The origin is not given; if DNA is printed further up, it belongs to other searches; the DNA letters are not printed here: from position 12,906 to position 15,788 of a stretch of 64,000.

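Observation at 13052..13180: A 7/8-nt tandem repeat encodes the signal peptide and separates an out-of-frame ATG from a T9SS cargo gene (candidate slipped-strand ON/OFF switch)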

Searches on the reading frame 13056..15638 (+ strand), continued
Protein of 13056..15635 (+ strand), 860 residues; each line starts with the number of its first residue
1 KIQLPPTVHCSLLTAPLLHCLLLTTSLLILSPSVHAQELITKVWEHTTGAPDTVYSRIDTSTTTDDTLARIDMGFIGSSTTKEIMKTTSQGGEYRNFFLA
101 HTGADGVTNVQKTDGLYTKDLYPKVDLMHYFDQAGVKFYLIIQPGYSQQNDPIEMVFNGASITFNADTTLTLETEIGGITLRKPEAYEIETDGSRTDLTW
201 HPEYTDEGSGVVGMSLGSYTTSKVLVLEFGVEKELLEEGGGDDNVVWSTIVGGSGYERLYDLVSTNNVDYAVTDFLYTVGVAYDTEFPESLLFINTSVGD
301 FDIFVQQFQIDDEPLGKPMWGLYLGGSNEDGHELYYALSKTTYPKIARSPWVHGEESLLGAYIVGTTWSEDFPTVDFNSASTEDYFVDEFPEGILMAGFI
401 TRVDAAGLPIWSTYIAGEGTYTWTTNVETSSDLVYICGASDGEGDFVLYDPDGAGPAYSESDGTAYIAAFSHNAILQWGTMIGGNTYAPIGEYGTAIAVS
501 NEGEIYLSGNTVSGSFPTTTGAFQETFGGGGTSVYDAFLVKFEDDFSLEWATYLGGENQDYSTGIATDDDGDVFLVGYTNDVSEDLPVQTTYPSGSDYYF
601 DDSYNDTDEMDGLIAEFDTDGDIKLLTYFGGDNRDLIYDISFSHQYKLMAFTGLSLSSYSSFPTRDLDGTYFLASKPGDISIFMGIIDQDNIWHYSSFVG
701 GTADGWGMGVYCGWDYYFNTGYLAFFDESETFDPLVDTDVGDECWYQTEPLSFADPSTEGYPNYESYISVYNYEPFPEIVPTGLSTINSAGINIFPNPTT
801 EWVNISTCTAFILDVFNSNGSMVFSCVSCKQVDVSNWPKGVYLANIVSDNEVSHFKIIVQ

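Call 43: find_encoding_contigs(protein=P0126, flank=1000, max_places=10)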
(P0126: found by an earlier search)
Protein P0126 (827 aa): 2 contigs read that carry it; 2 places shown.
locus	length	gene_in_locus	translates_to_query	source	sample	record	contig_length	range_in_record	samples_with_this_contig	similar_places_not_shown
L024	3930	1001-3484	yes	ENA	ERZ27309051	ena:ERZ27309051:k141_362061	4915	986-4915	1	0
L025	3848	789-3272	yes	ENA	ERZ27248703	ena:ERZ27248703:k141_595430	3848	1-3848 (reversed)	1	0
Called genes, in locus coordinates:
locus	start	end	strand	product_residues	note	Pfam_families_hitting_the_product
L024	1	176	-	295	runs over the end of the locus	PF01135:PCMT, PF13489:Methyltransf_23, PF01209:Ubie_methyltran, PF06325:PrmA, PF13847:Methyltransf_31, PF08241:Methyltransf_11, PF08242:Methyltransf_12, PF13649:Methyltransf_25, +4 more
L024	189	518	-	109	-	PF12840:HTH_20, PF01022:HTH_5, PF12802:MarR_2 (weak), PF13412:HTH_24 (weak)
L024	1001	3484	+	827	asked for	PF25778:DUF7948, PF06739:SBBP, PF18962:Por_Secre_tail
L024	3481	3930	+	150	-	?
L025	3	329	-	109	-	PF12840:HTH_20, PF01022:HTH_5, PF12802:MarR_2 (weak), PF13412:HTH_24 (weak)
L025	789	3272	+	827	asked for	PF25778:DUF7948, PF06739:SBBP, PF18962:Por_Secre_tail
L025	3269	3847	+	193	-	?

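Call 49: find_encoding_contigs(protein=P0006, flank=1000, max_places=6)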
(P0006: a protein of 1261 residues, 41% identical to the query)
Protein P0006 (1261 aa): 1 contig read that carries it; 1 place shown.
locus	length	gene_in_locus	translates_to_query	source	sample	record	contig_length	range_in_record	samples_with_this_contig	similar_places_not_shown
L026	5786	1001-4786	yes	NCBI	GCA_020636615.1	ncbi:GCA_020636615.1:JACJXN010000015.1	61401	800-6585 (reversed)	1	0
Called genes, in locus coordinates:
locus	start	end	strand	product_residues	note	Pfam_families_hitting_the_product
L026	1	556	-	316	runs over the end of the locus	PF02219:MTHFR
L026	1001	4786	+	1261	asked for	PF06739:SBBP (faint), PF25778:DUF7948, PF18962:Por_Secre_tail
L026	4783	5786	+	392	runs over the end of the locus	PF18962:Por_Secre_tail (weak)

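Call 50: find_encoding_contigs(protein=P0007, flank=1000, max_places=6)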
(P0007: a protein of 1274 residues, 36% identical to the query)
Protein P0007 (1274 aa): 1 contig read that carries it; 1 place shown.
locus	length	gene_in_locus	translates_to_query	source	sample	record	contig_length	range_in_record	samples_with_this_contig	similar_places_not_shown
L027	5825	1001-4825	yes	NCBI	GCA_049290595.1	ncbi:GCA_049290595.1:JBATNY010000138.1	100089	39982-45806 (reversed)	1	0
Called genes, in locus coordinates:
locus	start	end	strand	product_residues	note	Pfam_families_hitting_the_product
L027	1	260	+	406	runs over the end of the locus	PF14870:PSII_BNR (faint), PF15902:Sortilin-Vps10 (faint), PF18962:Por_Secre_tail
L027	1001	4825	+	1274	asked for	PF25778:DUF7948, PF06739:SBBP (weak), PF18962:Por_Secre_tail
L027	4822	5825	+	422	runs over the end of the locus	PF14870:PSII_BNR (faint), PF18962:Por_Secre_tail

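Call 51: find_encoding_contigs(protein=P0141, flank=1000, max_places=6)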
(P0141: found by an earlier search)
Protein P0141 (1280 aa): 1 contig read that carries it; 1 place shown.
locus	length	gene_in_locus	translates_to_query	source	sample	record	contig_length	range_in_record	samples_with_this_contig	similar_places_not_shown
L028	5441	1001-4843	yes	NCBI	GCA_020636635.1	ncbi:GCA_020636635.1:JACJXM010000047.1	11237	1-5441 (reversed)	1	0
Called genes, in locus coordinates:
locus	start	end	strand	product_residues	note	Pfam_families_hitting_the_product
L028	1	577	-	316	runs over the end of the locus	PF02219:MTHFR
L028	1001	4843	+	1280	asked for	PF06739:SBBP (faint), PF25778:DUF7948, PF18962:Por_Secre_tail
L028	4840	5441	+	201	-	PF25852:DUF6242_C (faint)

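Call 78: list_cluster_members(proteins=[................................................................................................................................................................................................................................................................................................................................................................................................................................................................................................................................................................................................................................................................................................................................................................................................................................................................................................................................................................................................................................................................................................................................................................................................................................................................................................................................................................, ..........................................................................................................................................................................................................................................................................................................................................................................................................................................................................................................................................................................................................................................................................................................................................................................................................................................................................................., P0007, P0008, P0124])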
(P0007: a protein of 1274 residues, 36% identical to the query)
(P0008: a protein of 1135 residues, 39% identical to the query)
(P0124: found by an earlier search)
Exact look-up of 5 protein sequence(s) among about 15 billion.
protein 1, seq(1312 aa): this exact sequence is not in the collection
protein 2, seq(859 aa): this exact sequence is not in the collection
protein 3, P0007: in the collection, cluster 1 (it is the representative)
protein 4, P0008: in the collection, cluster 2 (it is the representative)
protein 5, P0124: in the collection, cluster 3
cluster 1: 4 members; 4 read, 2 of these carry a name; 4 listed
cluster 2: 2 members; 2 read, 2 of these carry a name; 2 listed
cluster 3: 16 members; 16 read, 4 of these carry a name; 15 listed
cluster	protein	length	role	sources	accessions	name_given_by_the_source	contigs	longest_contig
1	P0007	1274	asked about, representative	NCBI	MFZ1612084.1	MAG: T9SS type A sorting domain-containing protein [Chitinophagales bacterium]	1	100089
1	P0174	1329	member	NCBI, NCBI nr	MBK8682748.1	MAG: T9SS type A sorting domain-containing protein [Bacteroidetes bacterium] | T9SS type A sorting domain-containing protein [Bacteroidota bacterium]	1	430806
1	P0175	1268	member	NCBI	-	-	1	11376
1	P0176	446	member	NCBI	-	-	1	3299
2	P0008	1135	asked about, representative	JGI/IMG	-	hypothetical protein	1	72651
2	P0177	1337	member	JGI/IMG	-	hypothetical protein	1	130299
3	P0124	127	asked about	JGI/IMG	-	hypothetical protein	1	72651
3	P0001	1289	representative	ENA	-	-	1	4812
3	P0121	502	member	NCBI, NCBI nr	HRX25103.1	MAG TPA: hypothetical protein P5512_13255, partial [Chitinophagales bacterium] | hypothetical protein [Chitinophagales bacterium]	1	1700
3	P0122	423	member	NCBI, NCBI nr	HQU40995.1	MAG TPA: hypothetical protein PLI89_14080, partial [Chitinophagales bacterium] | hypothetical protein [Chitinophagales bacterium]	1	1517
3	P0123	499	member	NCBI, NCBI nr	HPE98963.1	MAG TPA: hypothetical protein PKX04_13460, partial [Chitinophagales bacterium] | hypothetical protein [Chitinophagales bacterium]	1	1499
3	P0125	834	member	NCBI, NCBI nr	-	-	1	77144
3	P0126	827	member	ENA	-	-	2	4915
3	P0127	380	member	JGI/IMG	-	-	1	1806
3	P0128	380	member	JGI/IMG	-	-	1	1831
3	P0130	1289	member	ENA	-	-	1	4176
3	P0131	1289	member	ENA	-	-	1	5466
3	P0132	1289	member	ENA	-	-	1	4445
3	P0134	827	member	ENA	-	-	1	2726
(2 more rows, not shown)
